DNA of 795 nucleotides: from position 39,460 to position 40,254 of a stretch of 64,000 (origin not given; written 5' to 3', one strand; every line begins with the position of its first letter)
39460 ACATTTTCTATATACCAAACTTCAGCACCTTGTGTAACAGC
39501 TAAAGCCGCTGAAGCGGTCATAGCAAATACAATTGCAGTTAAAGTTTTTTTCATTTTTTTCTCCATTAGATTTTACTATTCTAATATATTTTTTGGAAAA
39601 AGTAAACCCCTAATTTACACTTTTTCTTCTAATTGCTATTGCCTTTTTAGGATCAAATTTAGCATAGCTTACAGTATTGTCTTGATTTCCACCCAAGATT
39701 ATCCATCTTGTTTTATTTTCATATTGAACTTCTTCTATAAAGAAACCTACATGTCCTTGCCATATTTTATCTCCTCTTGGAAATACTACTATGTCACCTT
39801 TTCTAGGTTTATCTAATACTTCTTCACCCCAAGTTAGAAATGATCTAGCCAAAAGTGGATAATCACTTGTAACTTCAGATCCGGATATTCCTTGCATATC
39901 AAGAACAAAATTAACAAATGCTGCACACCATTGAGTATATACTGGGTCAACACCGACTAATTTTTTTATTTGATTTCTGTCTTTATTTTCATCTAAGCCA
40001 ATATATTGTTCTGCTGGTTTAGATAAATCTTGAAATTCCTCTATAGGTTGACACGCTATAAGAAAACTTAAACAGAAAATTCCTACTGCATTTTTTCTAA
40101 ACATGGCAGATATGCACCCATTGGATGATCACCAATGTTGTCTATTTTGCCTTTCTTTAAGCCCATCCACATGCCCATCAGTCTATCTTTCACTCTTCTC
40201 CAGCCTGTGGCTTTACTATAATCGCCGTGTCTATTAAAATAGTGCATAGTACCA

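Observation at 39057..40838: Late-expressed envelope-active trio: class-3 lipase, NlpC/P60 lipoprotein and secreted glycine-zipper protein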

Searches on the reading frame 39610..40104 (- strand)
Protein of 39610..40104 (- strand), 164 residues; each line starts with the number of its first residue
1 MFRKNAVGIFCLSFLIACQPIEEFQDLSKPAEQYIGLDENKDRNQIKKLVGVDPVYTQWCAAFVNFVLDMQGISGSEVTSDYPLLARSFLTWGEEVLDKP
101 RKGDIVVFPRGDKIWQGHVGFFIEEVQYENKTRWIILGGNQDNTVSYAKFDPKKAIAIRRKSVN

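Call 3: search_protein_families(library=pfam, proteins=[window:39610-40104:-], max_evalue=0.1)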
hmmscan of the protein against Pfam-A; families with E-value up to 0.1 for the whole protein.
window:39610-40104:- (164 aa): 3 families
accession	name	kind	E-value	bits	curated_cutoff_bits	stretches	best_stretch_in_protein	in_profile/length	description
PF05257.22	CHAP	-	2.1e-06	28.5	26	1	57-130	6-73/81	CHAP domain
PF10030.15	DUF2272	-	0.015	15.5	27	0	53-82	42-75/191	Uncharacterized protein conserved in bacteria (DUF2272)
PF00877.26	NLPC_P60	-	0.078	13.4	23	0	60-128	16-77/105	NlpC/P60 family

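Call 4: search_protein_families(library=phrogs, proteins=[window:39610-40104:-], max_evalue=0.01)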
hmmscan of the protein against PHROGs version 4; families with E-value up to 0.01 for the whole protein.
window:39610-40104:- (164 aa): 3 families
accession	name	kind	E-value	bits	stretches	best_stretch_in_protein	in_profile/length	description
phrog_1259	-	tail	1.2e-20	73.9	1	29-159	993-1127/1179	baseplate hub subunit and tail lysozyme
phrog_21357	-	lysis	2.5e-06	28.1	1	30-146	10-133/225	endolysin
phrog_635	-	lysis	0.0094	15.9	1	98-147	74-120/463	endolysin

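Call 8: search_dna_similar(query=window:39610-40104:-, collection=phages, mode=protein, max_rows=30)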
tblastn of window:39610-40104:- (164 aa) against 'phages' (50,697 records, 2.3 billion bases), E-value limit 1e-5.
Records with a match: 362; places in all: 362; records where one place covers at least 80% of the query: 1.
Best place of each record, by identity: <60% 362.
By first word of the organism name: Salmonella 164; Klebsiella 44; Pseudomonas 41; Escherichia 29; Dickeya 19; Serratia 10; Caulobacter 9; Aeromonas 6; Shigella 6; Roseobacter 4; and 14 more.
By host as written in the record: - 36; Salmonella enterica 26; Salmonella enterica subsp. enterica serovar Enteritidis PT1 21; Klebsiella pneumoniae 19; Pseudomonas aeruginosa 17; Salmonella enterica subsp. enterica serovar Typhimurium 14; Dickeya solani 11; Escherichia coli O157:H7 11; and 114 more.
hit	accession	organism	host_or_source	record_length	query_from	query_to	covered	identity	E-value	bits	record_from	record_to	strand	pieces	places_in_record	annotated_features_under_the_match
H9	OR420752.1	Roseobacter phage CRP-403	Paracoccaceae bacterium strain FZCC0037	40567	31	160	79%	40.4%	3e-15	77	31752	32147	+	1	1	hypothetical protein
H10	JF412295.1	EBPR podovirus 2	-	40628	31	160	79%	39.3%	2e-13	72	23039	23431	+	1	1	gp34: peptidoglycan-binding domain protein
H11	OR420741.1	Roseobacter phage CRP-118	Paracoccaceae bacterium strain FZCC0023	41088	31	159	79%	39.3%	9e-16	79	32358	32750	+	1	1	hypothetical protein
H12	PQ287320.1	Caulobacter phage BL57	Caulobacter vibrioides CB15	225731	31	160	79%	38.7%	3e-12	69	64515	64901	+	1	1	hypothetical protein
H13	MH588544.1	Caulobacter phage CcrBL10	Caulobacter vibrioides CB15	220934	31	160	79%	38.2%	1e-14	76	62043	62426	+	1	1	tail tape measure protein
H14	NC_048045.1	Caulobacter phage CcrBL10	Caulobacter vibrioides CB15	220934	31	160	79%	38.2%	1e-14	76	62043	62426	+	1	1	tail length tape measure protein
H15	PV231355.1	Caulobacter phage RBC11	Caulobacter vibrioides CB15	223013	31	160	79%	36.2%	7e-12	68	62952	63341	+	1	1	hypothetical protein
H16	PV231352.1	Caulobacter phage RBC63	Caulobacter vibrioides CB15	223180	31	160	79%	36.2%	7e-12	68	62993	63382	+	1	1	putative tape measure protein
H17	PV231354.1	Caulobacter phage RBC8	Caulobacter vibrioides CB15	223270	31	160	79%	36.2%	7e-12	68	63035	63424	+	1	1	tail tape measure protein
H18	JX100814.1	Caulobacter phage CcrRogue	Caulobacter vibrioides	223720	31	160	79%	36.2%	7e-12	68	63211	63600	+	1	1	putative tail tape measure protein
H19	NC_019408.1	Caulobacter phage CcrRogue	Caulobacter vibrioides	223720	31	160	79%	36.2%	7e-12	68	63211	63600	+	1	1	tail length tape measure protein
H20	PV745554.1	Caulobacter phage BL64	Caulobacter vibrioides CB15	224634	31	160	79%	36.2%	7e-12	68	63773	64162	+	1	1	tail tape measure protein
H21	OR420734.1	Roseobacter phage CRP-804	Paracoccaceae bacterium strain FZCC0196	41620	57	160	63%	45.3%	1e-16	82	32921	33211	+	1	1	hypothetical protein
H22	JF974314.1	Rhizobium phage RR1-A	Rhizobium radiobacter P007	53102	31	159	79%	36.2%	3e-13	72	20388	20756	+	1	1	peptidoglycan-binding domain 1 protein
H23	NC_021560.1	Rhizobium phage RR1-A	Rhizobium radiobacter P007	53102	31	159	79%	36.2%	3e-13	72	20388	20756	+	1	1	baseplate hub subunit and tail lysozyme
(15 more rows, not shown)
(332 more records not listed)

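Call 21: search_solved_structures(query=window:39610-40104:-, max_evalue=0.1, show_alignments=2)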
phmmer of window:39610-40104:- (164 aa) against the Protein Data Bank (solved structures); distinct sequences matched with E-value up to 0.1: 1.
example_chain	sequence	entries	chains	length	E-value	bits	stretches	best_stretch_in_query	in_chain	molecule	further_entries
5b8i_C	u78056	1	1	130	0.007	19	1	25-89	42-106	Peptidylprolyl isomerase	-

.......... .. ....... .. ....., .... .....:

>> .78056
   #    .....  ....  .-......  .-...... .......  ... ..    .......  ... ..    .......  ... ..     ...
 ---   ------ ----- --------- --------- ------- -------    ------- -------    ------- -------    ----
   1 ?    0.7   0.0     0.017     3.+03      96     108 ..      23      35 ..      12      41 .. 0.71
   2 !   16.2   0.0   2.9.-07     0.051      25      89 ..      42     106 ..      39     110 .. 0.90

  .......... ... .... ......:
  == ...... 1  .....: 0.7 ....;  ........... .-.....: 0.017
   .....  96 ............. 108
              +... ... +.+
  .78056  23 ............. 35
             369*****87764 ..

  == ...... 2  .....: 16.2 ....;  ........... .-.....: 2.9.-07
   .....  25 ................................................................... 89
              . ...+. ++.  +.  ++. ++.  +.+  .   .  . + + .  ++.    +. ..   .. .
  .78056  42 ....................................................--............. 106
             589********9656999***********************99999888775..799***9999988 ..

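Call 22: search_protein_families(library=ncbifam, proteins=[window:39610-40104:-], max_evalue=0.01)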
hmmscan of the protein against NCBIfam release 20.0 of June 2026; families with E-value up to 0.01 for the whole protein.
window:39610-40104:- (164 aa): 1 family
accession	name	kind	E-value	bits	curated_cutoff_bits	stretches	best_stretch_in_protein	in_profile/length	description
TIGR02594.1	TIGR02594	subfamily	5.2e-24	85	70.55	1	29-158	4-130/132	TIGR02594 family protein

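Call 39: find_homologous_proteins(query=window:39610-40104:-, max_evalue=0.00001)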
Query window:39610-40104:- (164 aa): 2220 proteins with E <= 0.00001 among 2248 candidates; the best 120 are listed.
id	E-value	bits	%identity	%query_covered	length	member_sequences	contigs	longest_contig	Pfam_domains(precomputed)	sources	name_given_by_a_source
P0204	7.3e-107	372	99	100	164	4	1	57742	PF05257.23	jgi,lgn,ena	-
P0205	1.0e-101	355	95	98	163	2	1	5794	PF05257.23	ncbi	-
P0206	1.6e-90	319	84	100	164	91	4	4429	PF05257.23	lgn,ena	-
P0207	2.8e-70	253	69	98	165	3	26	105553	-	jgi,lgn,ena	-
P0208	7.7e-62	226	65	98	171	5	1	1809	PF05257.23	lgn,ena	-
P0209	2.8e-59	217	64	98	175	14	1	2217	PF05257.23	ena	-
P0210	1.5e-55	205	58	99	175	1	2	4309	PF05257.23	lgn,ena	-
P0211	2.1e-55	205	65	89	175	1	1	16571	PF05257.23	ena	-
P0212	3.5e-55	204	57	99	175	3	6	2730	PF05257.23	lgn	-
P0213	6.0e-54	200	58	92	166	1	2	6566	PF05257.23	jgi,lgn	jgi:uncharacterized protein (TIGR02594 family)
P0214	3.8e-53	197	59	91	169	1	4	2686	PF05257.23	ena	-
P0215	1.8e-52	195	58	98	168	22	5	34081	PF05257.23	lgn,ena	-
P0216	5.6e-52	194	56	98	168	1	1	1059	PF05257.23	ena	-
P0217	2.2e-51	192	62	81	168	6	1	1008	-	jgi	jgi:uncharacterized protein (TIGR02594 family)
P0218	2.5e-49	185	54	98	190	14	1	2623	-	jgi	jgi:uncharacterized protein (TIGR02594 family)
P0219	6.6e-49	184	60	79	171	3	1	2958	PF05257.23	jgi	jgi:uncharacterized protein (TIGR02594 family)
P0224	3.3e-48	181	55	93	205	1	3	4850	-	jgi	jgi:uncharacterized protein (TIGR02594 family)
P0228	7.3e-48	180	53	97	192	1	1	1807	-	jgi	jgi:uncharacterized protein (TIGR02594 family)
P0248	7.7e-47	177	58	88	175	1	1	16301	-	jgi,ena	jgi:uncharacterized protein (TIGR02594 family)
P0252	9.9e-47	176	54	94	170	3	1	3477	PF05257.23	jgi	jgi:uncharacterized protein (TIGR02594 family)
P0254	1.1e-46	176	57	79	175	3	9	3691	PF05257.23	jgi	jgi:uncharacterized protein (TIGR02594 family)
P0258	1.6e-46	176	52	96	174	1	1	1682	PF05257.23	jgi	jgi:uncharacterized protein (TIGR02594 family)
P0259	1.8e-46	176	51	98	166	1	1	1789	-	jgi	jgi:uncharacterized protein (TIGR02594 family)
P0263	3.3e-46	175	53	92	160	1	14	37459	-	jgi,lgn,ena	-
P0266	4.5e-46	174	53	93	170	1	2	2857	PF05257.23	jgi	jgi:uncharacterized protein (TIGR02594 family)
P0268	4.8e-46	174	52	98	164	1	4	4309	PF05257.23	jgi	jgi:uncharacterized protein (TIGR02594 family)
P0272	5.7e-46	174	53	93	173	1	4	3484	PF05257.23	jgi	jgi:uncharacterized protein (TIGR02594 family)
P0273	6.2e-46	174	53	93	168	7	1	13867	-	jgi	jgi:uncharacterized protein (TIGR02594 family)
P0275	8.0e-46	173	52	95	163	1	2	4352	PF05257.23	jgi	jgi:uncharacterized protein (TIGR02594 family)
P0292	6.1e-45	171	54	91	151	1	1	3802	PF05257.23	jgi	jgi:uncharacterized protein (TIGR02594 family)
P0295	7.9e-45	170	53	93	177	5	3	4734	PF05257.23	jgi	jgi:uncharacterized protein (TIGR02594 family)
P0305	3.1e-44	168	60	82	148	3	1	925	PF05257.23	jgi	jgi:uncharacterized protein (TIGR02594 family)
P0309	3.6e-44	168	53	90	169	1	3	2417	PF05257.23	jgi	jgi:uncharacterized protein (TIGR02594 family)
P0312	4.0e-44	168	53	92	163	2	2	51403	-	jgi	-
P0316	5.1e-44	168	50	94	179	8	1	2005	PF05257.23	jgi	jgi:uncharacterized protein (TIGR02594 family)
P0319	5.6e-44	167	48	96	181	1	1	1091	-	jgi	jgi:uncharacterized protein (TIGR02594 family)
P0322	6.0e-44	167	52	94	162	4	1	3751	PF05257.23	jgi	jgi:uncharacterized protein (TIGR02594 family)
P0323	6.1e-44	167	51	93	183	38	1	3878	PF05257.23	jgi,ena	jgi:uncharacterized protein (TIGR02594 family)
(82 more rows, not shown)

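Call 41: find_encoding_contigs(protein=P0215, flank=5000, max_places=2)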
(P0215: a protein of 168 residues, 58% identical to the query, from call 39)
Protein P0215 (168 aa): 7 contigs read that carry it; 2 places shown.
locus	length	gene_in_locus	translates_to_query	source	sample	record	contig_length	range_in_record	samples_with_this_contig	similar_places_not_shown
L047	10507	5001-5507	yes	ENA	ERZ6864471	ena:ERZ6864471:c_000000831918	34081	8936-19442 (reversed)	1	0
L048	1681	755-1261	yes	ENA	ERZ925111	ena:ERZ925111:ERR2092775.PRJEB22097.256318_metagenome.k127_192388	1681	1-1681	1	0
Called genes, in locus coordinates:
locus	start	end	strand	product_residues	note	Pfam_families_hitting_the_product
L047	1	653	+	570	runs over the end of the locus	PF02463:SMC_N, PF13476:AAA_23, PF13555:AAA_29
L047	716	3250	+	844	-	PF03104:DNA_pol_B_exo1, PF00136:DNA_pol_B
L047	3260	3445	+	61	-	-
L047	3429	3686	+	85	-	PF03819:MazG (weak)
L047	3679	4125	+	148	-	PF01503:PRA-PH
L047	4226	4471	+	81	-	-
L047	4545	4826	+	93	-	-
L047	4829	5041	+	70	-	-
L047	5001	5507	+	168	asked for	PF05257:CHAP (weak)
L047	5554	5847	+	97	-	-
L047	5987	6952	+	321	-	-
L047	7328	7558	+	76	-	-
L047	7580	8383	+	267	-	-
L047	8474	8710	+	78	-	-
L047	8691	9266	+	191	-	PF01126:Heme_oxygenase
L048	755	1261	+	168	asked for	PF05257:CHAP (weak)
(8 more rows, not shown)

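Call 42: find_encoding_contigs(protein=P0312, flank=5000, max_places=2)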
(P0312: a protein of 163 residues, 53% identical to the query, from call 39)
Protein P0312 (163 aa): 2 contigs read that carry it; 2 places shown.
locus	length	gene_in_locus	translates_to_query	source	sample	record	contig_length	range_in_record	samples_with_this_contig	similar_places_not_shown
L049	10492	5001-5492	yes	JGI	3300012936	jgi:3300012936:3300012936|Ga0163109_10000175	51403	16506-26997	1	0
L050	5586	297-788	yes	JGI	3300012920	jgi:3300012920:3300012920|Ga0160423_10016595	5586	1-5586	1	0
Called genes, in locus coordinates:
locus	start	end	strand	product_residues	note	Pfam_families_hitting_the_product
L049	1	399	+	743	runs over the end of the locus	PF02861:Clp_N, PF13191:AAA_16, PF00004:AAA, PF17871:AAA_lid_9, PF00004:AAA, PF07724:AAA_2, PF07728:AAA_5, PF10431:ClpB_D2-small, +10 more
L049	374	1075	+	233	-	-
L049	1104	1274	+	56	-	-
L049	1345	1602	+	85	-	-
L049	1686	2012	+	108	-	-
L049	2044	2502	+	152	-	-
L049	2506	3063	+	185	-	PF02026:RyR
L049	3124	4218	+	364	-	PF03851:UvdE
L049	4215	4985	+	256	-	-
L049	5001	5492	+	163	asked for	-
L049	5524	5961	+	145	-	-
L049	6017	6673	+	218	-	-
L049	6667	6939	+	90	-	PF07883:Cupin_2 (weak)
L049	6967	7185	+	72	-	-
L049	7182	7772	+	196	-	-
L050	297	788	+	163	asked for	-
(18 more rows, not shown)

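Call 43: find_encoding_contigs(protein=P0263, flank=5000, max_places=2)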
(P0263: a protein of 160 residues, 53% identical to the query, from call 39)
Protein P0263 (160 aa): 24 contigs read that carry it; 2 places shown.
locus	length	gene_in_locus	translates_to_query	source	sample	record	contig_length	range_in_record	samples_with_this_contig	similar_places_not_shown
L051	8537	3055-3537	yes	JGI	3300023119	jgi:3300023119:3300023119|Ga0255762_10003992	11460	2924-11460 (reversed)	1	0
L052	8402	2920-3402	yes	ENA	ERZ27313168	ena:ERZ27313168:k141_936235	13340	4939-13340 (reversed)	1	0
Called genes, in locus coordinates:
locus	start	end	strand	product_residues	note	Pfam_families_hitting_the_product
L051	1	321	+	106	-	?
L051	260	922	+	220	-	-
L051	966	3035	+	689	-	-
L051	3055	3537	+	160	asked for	-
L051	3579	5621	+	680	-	PF05226:CHASE2, PF00211:Guanylate_cyc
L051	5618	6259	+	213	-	PF20408:Abhydrolase_11 (weak), PF12697:Abhydrolase_6 (weak), PF12146:Hydrolase_4 (weak)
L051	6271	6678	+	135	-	-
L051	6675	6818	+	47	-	-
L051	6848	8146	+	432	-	-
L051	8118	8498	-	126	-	PF11750:DUF3307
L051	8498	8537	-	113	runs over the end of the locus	-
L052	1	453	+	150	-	?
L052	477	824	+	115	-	-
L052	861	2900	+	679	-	-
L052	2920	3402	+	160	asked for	-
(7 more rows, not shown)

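Call 63: find_related_loci(query=A2, collection=viral_contigs, flank=4000)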
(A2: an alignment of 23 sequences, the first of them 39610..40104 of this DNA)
Query A2 (164 aa) in viral_contigs; peptide patterns used: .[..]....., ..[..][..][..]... (x = any residue, [..] = any of these).
600 stretches matched a pattern (row limit reached: there are more); 563 encode a relative of the query (tblastn E <= 1e-3); the best 80 are kept; 80 distinct loci.
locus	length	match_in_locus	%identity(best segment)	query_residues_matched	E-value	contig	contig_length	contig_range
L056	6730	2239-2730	83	1-164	5e-93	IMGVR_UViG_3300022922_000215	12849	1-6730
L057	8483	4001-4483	84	1-161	3e-93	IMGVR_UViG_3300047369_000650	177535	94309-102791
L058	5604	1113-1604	82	1-164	9e-93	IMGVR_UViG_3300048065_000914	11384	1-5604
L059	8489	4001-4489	69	1-161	1e-74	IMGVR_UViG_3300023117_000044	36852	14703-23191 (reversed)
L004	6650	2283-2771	69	1-161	2e-74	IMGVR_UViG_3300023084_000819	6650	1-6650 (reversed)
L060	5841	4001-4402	62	31-163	6e-57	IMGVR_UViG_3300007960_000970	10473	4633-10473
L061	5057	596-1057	54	9-164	2e-54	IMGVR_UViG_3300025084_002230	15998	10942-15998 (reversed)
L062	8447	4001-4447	56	9-161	3e-53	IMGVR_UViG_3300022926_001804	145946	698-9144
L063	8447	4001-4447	56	9-161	3e-53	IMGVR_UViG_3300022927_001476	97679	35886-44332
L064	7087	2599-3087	52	2-163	4e-52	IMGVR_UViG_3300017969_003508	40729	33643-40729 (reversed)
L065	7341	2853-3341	50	2-163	2e-51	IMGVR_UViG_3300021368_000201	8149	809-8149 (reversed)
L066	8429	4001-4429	59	17-160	4e-51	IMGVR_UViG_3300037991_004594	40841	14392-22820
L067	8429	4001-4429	59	17-160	4e-51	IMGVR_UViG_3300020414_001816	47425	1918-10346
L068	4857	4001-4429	56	14-160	3e-51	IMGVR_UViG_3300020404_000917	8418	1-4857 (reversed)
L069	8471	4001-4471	54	4-160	7e-51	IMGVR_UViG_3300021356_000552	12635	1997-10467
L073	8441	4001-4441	54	13-160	7e-50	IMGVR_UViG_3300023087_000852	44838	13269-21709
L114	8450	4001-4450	51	10-160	5e-47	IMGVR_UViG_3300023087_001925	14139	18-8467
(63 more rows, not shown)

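Call 67: search_protein_families(library=pfam, proteins=[L073:2335-3192:+, L073:3198-3686:+, L073:3577-3993:+, L073:3932-4507:+, L073:4476-4763:+, L073:4753-5502:+, L073:5670-6242:+, L073:6232-6627:+, L114:4471-4632:+, L114:5706-6170:+], max_evalue=0.01)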
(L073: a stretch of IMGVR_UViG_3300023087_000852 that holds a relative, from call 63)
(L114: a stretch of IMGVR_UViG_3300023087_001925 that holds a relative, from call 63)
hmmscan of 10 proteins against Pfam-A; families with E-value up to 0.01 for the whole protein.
L073:2335-3192:+ (285 aa): 2 families
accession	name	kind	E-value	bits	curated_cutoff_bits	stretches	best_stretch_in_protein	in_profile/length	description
PF01471.23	PG_binding_1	-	8.2e-12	45.6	23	1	233-283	2-57/57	Putative peptidoglycan binding domain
PF00182.24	Glyco_hydro_19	-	2.1e-05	24.9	25.5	1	104-177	92-164/232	Chitinase class I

L073:3198-3686:+ (162 aa): 3 families
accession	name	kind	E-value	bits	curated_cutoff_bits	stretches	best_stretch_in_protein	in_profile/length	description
PF04136.21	COG3_N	-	0.0068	16.8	27.9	1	34-110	9-85/147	Conserved oligomeric Golgi complex subunit 3, N-terminal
PF03978.18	Borrelia_REV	-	0.0075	16.6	27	1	24-99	63-138/181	Borrelia burgdorferi REV protein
PF25450.1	Rab11-FIP3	-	0.01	16.6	31.9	0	27-89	59-121/125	Rab11-FIP3-like domain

L073:3577-3993:+ (138 aa): 0 families

L073:3932-4507:+ (191 aa): 0 families

L073:4476-4763:+ (95 aa): 0 families

L073:4753-5502:+ (249 aa): 3 families
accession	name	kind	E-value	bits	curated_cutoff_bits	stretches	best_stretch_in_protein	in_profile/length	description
PF01764.32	Lipase_3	-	1.6e-20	73.9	22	1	58-186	1-138/140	Lipase (class 3)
PF05057.20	DUF676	-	0.00013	22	20.3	1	84-165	46-134/217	Putative serine esterase (DUF676)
PF02089.21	Palm_thioest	-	0.0035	17.5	26.8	1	88-170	45-126/254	Palmitoyl protein thioesterase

L073:5670-6242:+ (190 aa): 0 families

L073:6232-6627:+ (131 aa): 0 families

L114:4471-4632:+ (53 aa): 0 families

L114:5706-6170:+ (154 aa): 2 families
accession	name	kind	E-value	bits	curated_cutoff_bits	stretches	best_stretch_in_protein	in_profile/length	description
PF13202.12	EF-hand_5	-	0.0016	18.2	25.9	1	54-66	8-20/25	EF hand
PF07332.16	Phage_holin_3_6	-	0.008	16.7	28.4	0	72-140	18-89/116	Putative Actinobacterial Holin-X, holin superfamily III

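Call 68: search_protein_families(library=phrogs, proteins=[L073:2335-3192:+, L073:3198-3686:+, L073:3577-3993:+, L073:3932-4507:+, L073:4476-4763:+, L073:4753-5502:+, L073:5670-6242:+, L073:6232-6627:+, L114:4471-4632:+, L114:5706-6170:+], max_evalue=0.01)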
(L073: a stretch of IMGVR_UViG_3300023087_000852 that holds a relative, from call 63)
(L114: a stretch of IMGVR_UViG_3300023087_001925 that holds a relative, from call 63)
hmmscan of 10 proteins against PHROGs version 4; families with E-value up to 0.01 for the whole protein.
L073:2335-3192:+ (285 aa): 15 families
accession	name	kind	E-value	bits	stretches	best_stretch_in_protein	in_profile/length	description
phrog_181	-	lysis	1.8e-70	239.9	1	21-211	345-532/769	endolysin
phrog_9506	-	lysis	9.2e-31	108.7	2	102-268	70-250/330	endolysin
phrog_26317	-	unknown function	3.8e-26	92.4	1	98-210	8-118/119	-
phrog_14712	-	moron, auxiliary metabolic gene and host takeover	6e-24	85.8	1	100-210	70-188/322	chitinase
phrog_317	-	lysis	8e-19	69.1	1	18-206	203-356/492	endolysin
phrog_1519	-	lysis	1.7e-18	68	1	18-208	210-379/502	endolysin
phrog_34417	-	unknown function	7.1e-17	62.6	2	104-202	74-188/326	-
phrog_2649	-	lysis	6.7e-14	53.4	1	217-284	165-236/261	endolysin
phrog_1493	-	lysis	9.3e-12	45.8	1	205-283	230-305/394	endolysin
phrog_1224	-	head and packaging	2.6e-09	37.9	1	226-283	3-64/438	endolysin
phrog_1512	-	lysis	1.2e-05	26.5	1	224-282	174-241/314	endolysin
phrog_6707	-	lysis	2.7e-05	24.2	1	248-283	207-242/311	endolysin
phrog_16428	-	lysis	0.00017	21.4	1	248-280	483-515/520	endolysin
phrog_17214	-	lysis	0.00089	20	1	226-284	244-313/322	endolysin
phrog_880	-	lysis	0.0045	17.4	1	236-283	385-431/435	endolysin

L073:3198-3686:+ (162 aa): 11 families
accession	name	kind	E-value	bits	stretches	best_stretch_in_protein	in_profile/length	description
phrog_739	-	lysis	9e-08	33.4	1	4-111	7-110/122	Rz-like spanin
phrog_89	-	lysis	5.5e-05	24.1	1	7-98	5-84/143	Rz-like spanin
phrog_5218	-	unknown function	0.0003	20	1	25-93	46-115/1599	-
phrog_214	-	lysis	0.00034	21.5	1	5-90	11-92/176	Rz-like spanin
phrog_1009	-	unknown function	0.00052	21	1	12-94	17-85/103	-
phrog_5272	-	unknown function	0.0011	18.5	1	49-105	90-147/627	-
phrog_8566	-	unknown function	0.0016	19.5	1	8-81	11-83/127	-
phrog_2335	-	tail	0.0021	17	1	25-106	70-155/1536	tail length tape measure protein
phrog_1506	-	tail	0.0024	17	1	8-127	366-494/1269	tail length tape measure protein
phrog_24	-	tail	0.0036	16.5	1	36-126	87-200/1151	tail length tape measure protein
phrog_6631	-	unknown function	0.008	16.7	1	8-91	13-98/251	-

L073:3577-3993:+ (138 aa): 2 families
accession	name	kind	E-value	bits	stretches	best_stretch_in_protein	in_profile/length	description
phrog_812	-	lysis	5.1e-07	30.8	1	16-127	4-95/102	Rz-like spanin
phrog_456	-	lysis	0.0078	16.9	0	8-49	5-44/102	Rz-like spanin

L073:3932-4507:+ (191 aa): 4 families
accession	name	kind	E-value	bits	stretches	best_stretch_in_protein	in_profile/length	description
phrog_1259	-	tail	8.7e-22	77.7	1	29-173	984-1131/1179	baseplate hub subunit and tail lysozyme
phrog_21357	-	lysis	7.5e-06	26.5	1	39-155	10-132/225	endolysin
phrog_9225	-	unknown function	0.00016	22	1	93-184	59-145/293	-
phrog_35317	-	unknown function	0.0069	17.4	0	126-161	20-55/69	-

L073:4476-4763:+ (95 aa): 0 families

L073:4753-5502:+ (249 aa): 1 family
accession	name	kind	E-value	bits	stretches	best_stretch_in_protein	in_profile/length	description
phrog_21992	-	other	2.5e-28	100.3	1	19-195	15-179/213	esterase/lipase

L073:5670-6242:+ (190 aa): 0 families

L073:6232-6627:+ (131 aa): 1 family
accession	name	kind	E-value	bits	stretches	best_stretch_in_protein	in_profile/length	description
phrog_10198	-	unknown function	5.2e-23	82.7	1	67-131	98-163/190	-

L114:4471-4632:+ (53 aa): 0 families

L114:5706-6170:+ (154 aa): 0 families
